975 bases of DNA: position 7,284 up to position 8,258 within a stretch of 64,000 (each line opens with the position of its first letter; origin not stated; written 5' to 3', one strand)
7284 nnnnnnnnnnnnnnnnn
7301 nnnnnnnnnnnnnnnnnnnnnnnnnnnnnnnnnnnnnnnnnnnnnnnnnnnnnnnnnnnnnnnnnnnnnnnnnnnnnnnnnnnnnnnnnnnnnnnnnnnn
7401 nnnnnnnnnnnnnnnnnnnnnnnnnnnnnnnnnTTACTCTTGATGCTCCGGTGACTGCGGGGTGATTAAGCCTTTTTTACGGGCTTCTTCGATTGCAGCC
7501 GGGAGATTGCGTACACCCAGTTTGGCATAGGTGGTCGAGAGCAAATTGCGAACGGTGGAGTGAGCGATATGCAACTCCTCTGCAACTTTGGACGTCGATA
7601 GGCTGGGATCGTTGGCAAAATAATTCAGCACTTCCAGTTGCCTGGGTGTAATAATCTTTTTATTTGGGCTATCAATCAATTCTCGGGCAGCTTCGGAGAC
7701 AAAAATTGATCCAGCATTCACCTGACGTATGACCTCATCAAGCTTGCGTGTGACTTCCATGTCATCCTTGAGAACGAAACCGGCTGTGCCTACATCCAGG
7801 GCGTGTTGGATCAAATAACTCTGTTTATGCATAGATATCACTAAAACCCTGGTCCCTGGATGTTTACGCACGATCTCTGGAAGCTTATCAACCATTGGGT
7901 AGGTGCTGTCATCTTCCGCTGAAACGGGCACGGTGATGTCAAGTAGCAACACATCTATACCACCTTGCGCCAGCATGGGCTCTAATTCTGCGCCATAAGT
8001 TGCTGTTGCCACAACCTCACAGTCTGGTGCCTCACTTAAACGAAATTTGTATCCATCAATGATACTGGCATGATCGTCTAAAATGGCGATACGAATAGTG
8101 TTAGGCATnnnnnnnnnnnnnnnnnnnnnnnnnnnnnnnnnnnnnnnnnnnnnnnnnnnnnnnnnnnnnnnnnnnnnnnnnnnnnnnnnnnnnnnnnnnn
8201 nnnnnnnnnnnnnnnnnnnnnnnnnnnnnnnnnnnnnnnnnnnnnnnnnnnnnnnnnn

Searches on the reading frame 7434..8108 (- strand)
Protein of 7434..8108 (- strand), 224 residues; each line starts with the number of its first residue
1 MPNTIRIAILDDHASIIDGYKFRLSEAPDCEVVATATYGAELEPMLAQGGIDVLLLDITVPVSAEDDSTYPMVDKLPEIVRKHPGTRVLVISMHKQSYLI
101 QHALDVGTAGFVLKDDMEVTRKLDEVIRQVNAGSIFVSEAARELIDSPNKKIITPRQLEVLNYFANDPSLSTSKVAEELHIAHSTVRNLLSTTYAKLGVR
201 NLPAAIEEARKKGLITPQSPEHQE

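Call 3: search_protein_families(library=pfam, proteins=[window:7434-8108:-], max_evalue=1)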
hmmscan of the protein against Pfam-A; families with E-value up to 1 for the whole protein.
window:7434-8108:- (224 aa): 17 families
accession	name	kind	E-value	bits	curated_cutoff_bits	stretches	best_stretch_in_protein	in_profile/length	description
PF00072.30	Response_reg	-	1.4e-10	41.7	30.2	1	7-115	1-100/111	Response regulator receiver domain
PF00196.25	GerE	-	5e-09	36.1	23.5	1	152-207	2-55/57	Bacterial regulatory proteins, luxR family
PF09339.16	HTH_IclR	-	0.00011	22.3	22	1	158-192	6-41/52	IclR helix-turn-helix domain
PF12802.13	MarR_2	-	0.0014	19.1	27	1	153-190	3-41/61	MarR family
PF13412.12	HTH_24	-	0.0014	18.6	21.9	1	156-188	4-36/48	Winged helix-turn-helix DNA-binding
PF13384.12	HTH_23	-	0.024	14.9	24.6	1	158-191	8-39/50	Homeodomain-like domain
PF04545.22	Sigma70_r4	-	0.025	14.5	24.1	1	154-197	6-48/50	Sigma-70, region 4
PF08220.18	HTH_DeoR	-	0.028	14.6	21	1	156-188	1-33/57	DeoR-like helix-turn-helix domain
PF08280.17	HTH_Mga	-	0.036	14.5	23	1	156-191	6-41/59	M protein trans-acting positive regulator (MGA) HTH domain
PF13404.12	HTH_AsnC-type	-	0.046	14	27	1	161-187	9-35/42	AsnC-type helix-turn-helix domain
PF01022.26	HTH_5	-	0.047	14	22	1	155-188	2-34/47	Bacterial regulatory protein, arsR family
PF04297.20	UPF0122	-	0.07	13.8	22.7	1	150-195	15-59/101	Putative helix-turn-helix protein, YlxM / p13 like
PF13565.12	HTH_32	-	0.076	14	33.7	1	148-190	24-73/73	Homeodomain-like domain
PF09862.15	DUF2089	-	0.098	12.8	33.4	1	173-199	20-46/47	Domain of unknown function (DUF2089)-HTH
PF19187.6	HTH_PafC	-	0.11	12.8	32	0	156-191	5-40/115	PafC helix-turn-helix domain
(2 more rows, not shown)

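Call 32: search_protein_families(library=ncbifam, proteins=[window:7434-8108:-], max_evalue=0.1)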
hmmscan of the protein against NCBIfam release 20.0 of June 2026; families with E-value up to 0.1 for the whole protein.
window:7434-8108:- (224 aa): 26 families (the best 25 are shown)
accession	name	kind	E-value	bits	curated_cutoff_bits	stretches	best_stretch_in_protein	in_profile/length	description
NF047785.1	respo_reg_MadR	equivalog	2.6e-21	75.9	300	1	5-215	1-209/209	MadR family response regulator transcription factor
NF052445.1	RespRegMctR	equivalog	9.4e-19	67.6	300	1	5-200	2-190/205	two-component system response regulator MctR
NF007935.0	PRK10651.1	equivalog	3.3e-14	52.6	250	1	4-200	6-201/216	two-component system response regulator NarL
NF011896.0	PRK15369.1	equivalog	4.3e-14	52.6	242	1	4-214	3-209/211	two component system response regulator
NF007708.0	PRK10403.1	equivalog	3.8e-12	46.1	343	1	5-205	7-204/215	nitrate/nitrite response regulator protein NarP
NF007685.0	PRK10360.1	equivalog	4.6e-12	46.1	258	1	5-201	2-184/196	response regulator transcription factor UhpA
NF001965.0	PRK00742.1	subfamily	2.7e-10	40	293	1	4-141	3-134/357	chemotaxis-specific protein-glutamate methyltransferase CheB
NF008098.0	PRK10840.1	equivalog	9.4e-10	38.3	235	1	3-201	2-197/216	response regulator transcription factor RcsB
TIGR02875.1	spore_0_A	equivalog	1.8e-09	37.2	200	1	4-135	2-126/262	sporulation transcription factor Spo0A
NF007403.0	PRK09935.1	equivalog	1.6e-08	34.4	271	1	7-214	6-209/210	fimbria biosynthesis transcriptional regulator FimZ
NF041830.1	RR_TF_ErdR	exception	8.6e-08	32.2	390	1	7-201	4-197/213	response regulator transcription factor ErdR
NF007018.1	PRK09483.1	equivalog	1.4e-07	31.4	280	1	5-199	2-193/217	UvrY/SirA/GacA family response regulator transcription factor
NF009206.0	PRK12555.1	subfamily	5e-07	29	342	1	5-129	1-123/340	chemotaxis-specific protein-glutamate methyltransferase CheB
NF007419.0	PRK09958.1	equivalog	4.8e-06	26.3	251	1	8-202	4-191/204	acid-sensing system DNA-binding response regulator EvgA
TIGR03020.2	EpsA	equivalog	0.00025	20.8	170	1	123-208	163-244/247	XrtB/PEP-CTERM-associated transcriptional regulator EpsA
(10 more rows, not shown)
